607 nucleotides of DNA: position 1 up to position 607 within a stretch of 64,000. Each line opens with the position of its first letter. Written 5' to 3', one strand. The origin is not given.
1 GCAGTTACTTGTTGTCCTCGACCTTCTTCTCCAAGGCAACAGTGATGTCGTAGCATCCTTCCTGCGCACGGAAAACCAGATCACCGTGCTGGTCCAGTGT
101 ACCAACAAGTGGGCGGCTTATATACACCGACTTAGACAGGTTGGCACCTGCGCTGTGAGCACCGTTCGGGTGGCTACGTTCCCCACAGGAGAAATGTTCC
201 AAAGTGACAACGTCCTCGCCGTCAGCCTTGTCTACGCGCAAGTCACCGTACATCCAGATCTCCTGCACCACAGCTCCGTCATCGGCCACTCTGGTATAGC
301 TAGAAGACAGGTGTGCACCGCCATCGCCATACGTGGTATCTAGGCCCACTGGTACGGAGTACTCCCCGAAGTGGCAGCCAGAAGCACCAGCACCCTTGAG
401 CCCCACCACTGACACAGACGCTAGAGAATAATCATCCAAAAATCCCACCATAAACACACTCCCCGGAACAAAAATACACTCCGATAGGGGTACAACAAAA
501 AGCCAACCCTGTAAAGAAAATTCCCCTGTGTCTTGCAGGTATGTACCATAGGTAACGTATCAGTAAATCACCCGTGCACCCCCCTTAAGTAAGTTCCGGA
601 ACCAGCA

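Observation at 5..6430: Left-edge 6.4-kb block: six unrecognised genes around an OMP gene, a possible secreted-protein locus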

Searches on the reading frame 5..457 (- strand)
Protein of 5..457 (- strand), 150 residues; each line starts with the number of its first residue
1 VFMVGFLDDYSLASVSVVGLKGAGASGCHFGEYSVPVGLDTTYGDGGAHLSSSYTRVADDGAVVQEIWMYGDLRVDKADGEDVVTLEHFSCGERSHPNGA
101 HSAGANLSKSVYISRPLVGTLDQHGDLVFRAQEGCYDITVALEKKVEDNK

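Call 3: search_protein_families(library=pfam, max_evalue=1, proteins=[window:5-457:-])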
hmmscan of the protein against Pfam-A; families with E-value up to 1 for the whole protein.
window:5-457:- (150 aa): 0 families

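Call 4: search_protein_families(library=ncbifam, max_evalue=1, proteins=[window:5-457:-])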
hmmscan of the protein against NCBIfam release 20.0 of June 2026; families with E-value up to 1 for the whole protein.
window:5-457:- (150 aa): 1 family
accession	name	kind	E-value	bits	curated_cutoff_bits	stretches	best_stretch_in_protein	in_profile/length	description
TIGR01233.1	lacG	equivalog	0.027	13.4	561.2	1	30-108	52-135/472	6-phospho-beta-galactosidase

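Call 6: list_cluster_members(proteins=[window:8-451:-, window:1050-1778:+, window:4079-4333:-, window:4444-4629:-, window:4444-4665:-, window:4900-5421:-, window:5576-6277:-, window:5576-6430:-])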
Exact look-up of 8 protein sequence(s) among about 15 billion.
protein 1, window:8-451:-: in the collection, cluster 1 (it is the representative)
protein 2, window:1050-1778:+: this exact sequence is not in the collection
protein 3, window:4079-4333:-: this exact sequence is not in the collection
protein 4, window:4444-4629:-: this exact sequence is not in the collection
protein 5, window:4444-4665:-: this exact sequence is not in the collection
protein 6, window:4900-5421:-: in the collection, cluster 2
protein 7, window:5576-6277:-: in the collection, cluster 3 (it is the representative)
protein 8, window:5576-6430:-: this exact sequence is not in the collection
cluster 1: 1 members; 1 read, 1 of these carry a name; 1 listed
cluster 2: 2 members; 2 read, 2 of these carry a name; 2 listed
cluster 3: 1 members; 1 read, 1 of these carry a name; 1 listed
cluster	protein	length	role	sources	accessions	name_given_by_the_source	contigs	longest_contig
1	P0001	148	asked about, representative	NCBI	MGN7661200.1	MAG: hypothetical protein ACTJLK_01060 [Anaplasma sp.]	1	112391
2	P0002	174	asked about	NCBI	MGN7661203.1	MAG: hypothetical protein ACTJLK_01075 [Anaplasma sp.]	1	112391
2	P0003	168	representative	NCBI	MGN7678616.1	MAG: hypothetical protein ACTJLL_02540 [Anaplasma sp.]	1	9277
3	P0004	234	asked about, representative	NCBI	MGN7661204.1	MAG: hypothetical protein ACTJLK_01080 [Anaplasma sp.]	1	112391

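Call 9: find_encoding_contigs(protein=P0004, flank=10000, max_places=3)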
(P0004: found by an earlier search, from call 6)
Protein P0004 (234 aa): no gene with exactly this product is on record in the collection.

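Call 71: predict_structure(alignment_id=A4)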
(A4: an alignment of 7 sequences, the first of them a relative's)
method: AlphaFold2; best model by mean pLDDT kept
length: 148 residues; sequences in the alignment: 7
mean_pLDDT: 76.1   pTM: 0.71
mean pLDDT of the five models: 76.1, 76.0, 75.3, 73.9, 73.8
residues with pLDDT >= 90: 17; 70-90: 86; 50-70: 41; < 50: 4
segments of 3 or more residues with pLDDT < 50: 146-148
pLDDT, mean of each block of 10 residues (from residue 1): 71 68 57 76 78 67 80 87 89 70 70 91 89 84 63
secondary structure, 60 per line:
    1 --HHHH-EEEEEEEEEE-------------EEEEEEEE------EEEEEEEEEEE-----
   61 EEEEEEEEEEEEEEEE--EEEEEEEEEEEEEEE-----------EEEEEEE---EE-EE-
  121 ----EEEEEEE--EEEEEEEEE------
elements in order: H3-6 E8-17 E31-38 E45-55 E61-76 E79-93 E105-111 E125-131 E134-142

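Call 75: fold_search(model_id=the predicted structure, library=pdb)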
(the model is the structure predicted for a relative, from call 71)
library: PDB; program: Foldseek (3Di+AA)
matches with E <= 10: 840; with E <= 0.001: 0
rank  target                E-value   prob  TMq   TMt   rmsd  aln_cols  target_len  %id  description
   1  8xjc_A                2.7e-02  0.63  0.31  0.21  11.6       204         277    6  a novel haemophore of of Riemerella anatipestifer (released 2025-06-25)
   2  9det_o                2.9e-02  0.72  0.30  0.23  10.9       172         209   13  Human V-ATPase Vo subcomplex (containing subunit isoform a4) bound to nanobody and inhibitor (released 2025-09-10)
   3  3qrc_B                4.6e-02  0.91  0.42  0.41   6.7       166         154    7  The crystal structure of Ail, the attachment invasion locus protein of Yersinia pestis, in complex with the heparin an (released 2011-11-23)
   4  2n2l_MODEL_1_A        5.4e-02  0.96  0.44  0.42   7.1       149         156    7  NMR structure of yersinia pestis ail (attachment invasion locus) in decylphosphocholine micelles calculated wi (released 2015-07-22)
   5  5w5p                  5.4e-02  0.12  0.12  0.05  18.1       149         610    8  Crystal structure of Acinetobacter baumannii phage AM24 tailspike protein (released 2018-12-19)
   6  6jhy_A                5.7e-02  0.12  0.15  0.11  17.9       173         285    6  Crystal Structure of the S1 subunit N-terminal domain from DcCoV UAE-HKU23 spike protein (released 2019-07-24)
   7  3qrc_A                6.6e-02  0.87  0.41  0.40   6.8       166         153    6  The crystal structure of Ail, the attachment invasion locus protein of Yersinia pestis, in complex with the heparin an (released 2011-11-23)
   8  9cfc_U                7.4e-02  0.72  0.35  0.28  11.5       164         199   14  Cryo-EM structure of human kidney V-ATPase state 2 (released 2025-08-06)
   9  7x86_A                1.0e-01  0.14  0.18  0.18  15.0       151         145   11  The crystal structure of PloI4-F124L in complex with endo-4+2 adduct (released 2023-02-08)
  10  9r6r_A                1.0e-01  0.12  0.17  0.12  17.1       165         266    8  Local refinement of the N-terminal domain (NTD) from the Porcine hemagglutinating encephalomyelitis virus (PHEV) Spike (released 2025-08-06)
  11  1aip_A                1.0e-01  0.08  0.13  0.07  17.4       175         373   12  EF-TU EF-TS COMPLEX FROM THERMUS THERMOPHILUS (released 1997-10-22)
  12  7x86_C                1.2e-01  0.10  0.15  0.16  15.2       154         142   11  The crystal structure of PloI4-F124L in complex with endo-4+2 adduct (released 2023-02-08)
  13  7x86_B                1.3e-01  0.10  0.16  0.16  15.0       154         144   11  The crystal structure of PloI4-F124L in complex with endo-4+2 adduct (released 2023-02-08)
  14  7x7z_B                1.3e-01  0.10  0.15  0.15  15.1       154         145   11  The crystal structure of 2+2/4+2 cyclase PloI4 (released 2023-02-08)
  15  1njh                  1.4e-01  0.75  0.28  0.36  10.8       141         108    8  Crystal Structure of Bacillus subtilis YojF protein (released 2003-07-01)
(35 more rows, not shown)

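Call 78: search_solved_structures(query=A4, max_evalue=10)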
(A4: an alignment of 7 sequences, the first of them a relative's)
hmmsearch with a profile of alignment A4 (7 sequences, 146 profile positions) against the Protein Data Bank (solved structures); distinct sequences matched with E-value up to 10: 0.

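Call 79: search_protein_families(library=phrogs, max_evalue=0.1, proteins=[window:8-451:-])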
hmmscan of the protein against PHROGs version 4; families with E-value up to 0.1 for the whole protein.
window:8-451:- (148 aa): 0 families

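Call 80: search_protein_families(library=padloc, max_evalue=0.1, proteins=[window:8-451:-])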
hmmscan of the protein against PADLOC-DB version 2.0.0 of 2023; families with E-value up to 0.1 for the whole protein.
window:8-451:- (148 aa): 0 families

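Call 92: fold_search(model_id=the predicted structure, library=viral)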
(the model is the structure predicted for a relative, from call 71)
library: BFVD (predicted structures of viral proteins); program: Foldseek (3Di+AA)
matches with E <= 10: 1013; with E <= 0.001: 0
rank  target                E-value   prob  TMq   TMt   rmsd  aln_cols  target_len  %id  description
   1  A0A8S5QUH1            9.2e-03  0.85  0.31  0.14   9.5       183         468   12  MucBP domain-containing protein [Siphoviridae sp. ctzSN25]
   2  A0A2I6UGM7            1.8e-02  0.99  0.44  0.42   6.5       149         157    9  Uncharacterized protein [Salinibacter phage M8CRM-1]
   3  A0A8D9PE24            1.8e-02  0.72  0.27  0.23  12.3       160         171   11  CYTH domain-containing protein [Bacteriophage sp.]
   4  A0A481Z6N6            3.3e-02  0.66  0.25  0.21  14.0       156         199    7  Transmembrane protein [Pithovirus LCPAC202]
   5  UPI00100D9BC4         3.4e-02  0.14  0.15  0.10  16.9       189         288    8  (no name look-up for this kind of identifier)
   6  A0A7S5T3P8            4.0e-02  0.96  0.39  0.41   7.4       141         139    8  (no name in the UniProt tables at hand)
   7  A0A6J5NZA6            4.0e-02  0.92  0.29  0.08   7.4        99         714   11  PcfJ-like protein [uncultured Caudovirales phage]
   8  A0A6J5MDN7            4.0e-02  0.47  0.24  0.18  14.8       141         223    4  Uncharacterized protein [uncultured Caudovirales phage]
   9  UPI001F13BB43         4.0e-02  0.20  0.19  0.17  17.9       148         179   12  (no name look-up for this kind of identifier)
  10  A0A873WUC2            6.1e-02  0.21  0.19  0.16  15.3       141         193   10  (no name in the UniProt tables at hand)
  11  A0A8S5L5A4            7.2e-02  0.89  0.29  0.34   7.1       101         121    9  Coat protein [ssRNA phage SRR6253161_4]
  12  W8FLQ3                7.2e-02  0.33  0.22  0.12  13.6       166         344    8  U79 [Human betaherpesvirus 6A]
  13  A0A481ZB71            7.2e-02  0.14  0.18  0.13  22.9       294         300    6  Proliferating cell nuclear antigen [Pithovirus LCPAC304]
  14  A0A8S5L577            8.0e-02  0.51  0.22  0.25   8.4        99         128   15  Coat protein [ssRNA phage SRR7976310_14]
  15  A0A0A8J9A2            8.4e-02  0.25  0.21  0.09  13.1       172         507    8  Uncharacterized protein [Ralstonia phage RSL2]
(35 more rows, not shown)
